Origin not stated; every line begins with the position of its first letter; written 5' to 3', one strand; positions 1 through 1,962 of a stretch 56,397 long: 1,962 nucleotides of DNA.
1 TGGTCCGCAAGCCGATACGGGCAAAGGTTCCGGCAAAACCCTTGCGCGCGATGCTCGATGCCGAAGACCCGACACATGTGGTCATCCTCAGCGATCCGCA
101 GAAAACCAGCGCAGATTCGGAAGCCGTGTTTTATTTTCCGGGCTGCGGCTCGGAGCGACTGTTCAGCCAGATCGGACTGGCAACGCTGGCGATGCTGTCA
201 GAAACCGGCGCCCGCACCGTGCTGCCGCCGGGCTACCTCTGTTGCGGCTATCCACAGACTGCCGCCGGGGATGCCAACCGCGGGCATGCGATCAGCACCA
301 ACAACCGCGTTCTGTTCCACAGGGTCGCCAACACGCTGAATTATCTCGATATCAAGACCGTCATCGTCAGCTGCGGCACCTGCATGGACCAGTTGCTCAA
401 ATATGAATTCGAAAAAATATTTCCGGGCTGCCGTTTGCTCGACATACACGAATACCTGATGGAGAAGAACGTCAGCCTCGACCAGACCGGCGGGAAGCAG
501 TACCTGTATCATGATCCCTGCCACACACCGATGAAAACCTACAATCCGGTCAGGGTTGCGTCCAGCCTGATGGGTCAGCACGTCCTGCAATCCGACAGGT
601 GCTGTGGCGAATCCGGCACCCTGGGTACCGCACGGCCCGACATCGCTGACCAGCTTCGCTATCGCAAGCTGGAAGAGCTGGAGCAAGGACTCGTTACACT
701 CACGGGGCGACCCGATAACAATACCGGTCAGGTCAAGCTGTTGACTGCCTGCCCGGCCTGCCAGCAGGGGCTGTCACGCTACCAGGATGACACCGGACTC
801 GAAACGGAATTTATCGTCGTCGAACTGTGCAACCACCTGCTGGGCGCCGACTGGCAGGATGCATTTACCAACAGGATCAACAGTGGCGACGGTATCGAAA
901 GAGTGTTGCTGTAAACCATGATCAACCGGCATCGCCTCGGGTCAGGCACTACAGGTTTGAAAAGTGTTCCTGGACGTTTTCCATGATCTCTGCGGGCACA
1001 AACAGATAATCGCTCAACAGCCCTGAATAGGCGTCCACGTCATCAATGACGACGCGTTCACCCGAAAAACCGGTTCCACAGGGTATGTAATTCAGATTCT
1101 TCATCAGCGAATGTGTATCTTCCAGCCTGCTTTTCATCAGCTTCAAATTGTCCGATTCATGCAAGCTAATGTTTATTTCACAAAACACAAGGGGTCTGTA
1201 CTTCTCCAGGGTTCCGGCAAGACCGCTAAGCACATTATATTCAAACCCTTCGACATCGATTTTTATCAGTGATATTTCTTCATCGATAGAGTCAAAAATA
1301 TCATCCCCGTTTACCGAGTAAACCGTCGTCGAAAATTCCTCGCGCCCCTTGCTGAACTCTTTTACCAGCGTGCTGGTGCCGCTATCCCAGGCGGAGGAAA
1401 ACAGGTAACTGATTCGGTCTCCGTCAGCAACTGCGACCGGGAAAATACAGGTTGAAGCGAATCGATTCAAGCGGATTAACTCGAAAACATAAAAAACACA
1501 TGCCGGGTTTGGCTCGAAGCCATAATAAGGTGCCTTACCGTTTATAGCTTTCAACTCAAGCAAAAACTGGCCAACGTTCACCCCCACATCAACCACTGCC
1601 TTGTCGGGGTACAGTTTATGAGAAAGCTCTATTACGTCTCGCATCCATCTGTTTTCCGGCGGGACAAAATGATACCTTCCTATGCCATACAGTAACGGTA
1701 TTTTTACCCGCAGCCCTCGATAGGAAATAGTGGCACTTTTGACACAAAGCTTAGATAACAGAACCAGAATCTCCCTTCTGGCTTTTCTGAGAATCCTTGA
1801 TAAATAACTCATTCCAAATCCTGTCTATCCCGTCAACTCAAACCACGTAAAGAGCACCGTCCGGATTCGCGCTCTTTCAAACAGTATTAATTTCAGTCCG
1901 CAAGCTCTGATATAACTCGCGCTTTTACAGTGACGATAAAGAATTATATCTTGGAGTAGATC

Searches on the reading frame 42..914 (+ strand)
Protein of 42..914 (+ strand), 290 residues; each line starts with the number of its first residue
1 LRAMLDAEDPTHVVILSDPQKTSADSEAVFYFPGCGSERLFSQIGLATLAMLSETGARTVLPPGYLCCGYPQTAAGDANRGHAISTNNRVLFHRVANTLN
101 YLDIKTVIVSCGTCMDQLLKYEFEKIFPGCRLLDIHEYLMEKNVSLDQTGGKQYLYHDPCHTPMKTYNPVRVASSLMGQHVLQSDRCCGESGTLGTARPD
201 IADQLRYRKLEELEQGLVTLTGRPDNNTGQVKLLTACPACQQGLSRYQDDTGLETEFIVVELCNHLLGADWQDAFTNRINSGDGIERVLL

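Call 67: search_protein_families(library=pfam, proteins=[window:42-914:+], max_evalue=1e-8)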
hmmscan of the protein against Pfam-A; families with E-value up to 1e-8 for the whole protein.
window:42-914:+ (290 aa): 2 families
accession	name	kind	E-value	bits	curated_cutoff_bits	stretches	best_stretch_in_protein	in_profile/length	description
PF11880.13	DUF3400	-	3.7e-18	65.3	25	1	245-290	1-45/45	Domain of unknown function (DUF3400)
PF02754.22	CCG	-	2.7e-14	53.5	20.6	0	29-118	1-84/85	Cysteine-rich domain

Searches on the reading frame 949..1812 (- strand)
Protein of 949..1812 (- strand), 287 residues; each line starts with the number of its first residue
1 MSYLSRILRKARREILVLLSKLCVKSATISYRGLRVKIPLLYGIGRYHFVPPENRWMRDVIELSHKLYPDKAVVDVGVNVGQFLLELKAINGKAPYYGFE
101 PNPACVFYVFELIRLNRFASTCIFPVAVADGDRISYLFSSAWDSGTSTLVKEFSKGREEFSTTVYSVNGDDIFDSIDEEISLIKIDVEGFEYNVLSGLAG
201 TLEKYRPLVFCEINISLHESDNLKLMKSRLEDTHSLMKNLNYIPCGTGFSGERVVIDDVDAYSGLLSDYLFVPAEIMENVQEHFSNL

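Call 67: search_protein_families(library=pfam, proteins=[window:949-1812:-], max_evalue=1e-8)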
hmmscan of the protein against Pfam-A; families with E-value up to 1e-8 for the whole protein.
window:949-1812:- (287 aa): 1 family
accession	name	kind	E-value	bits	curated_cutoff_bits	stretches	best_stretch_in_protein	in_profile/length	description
PF05050.19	Methyltransf_21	-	1.5e-15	58.2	22.7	1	75-242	1-171/173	Methyltransferase FkbM domain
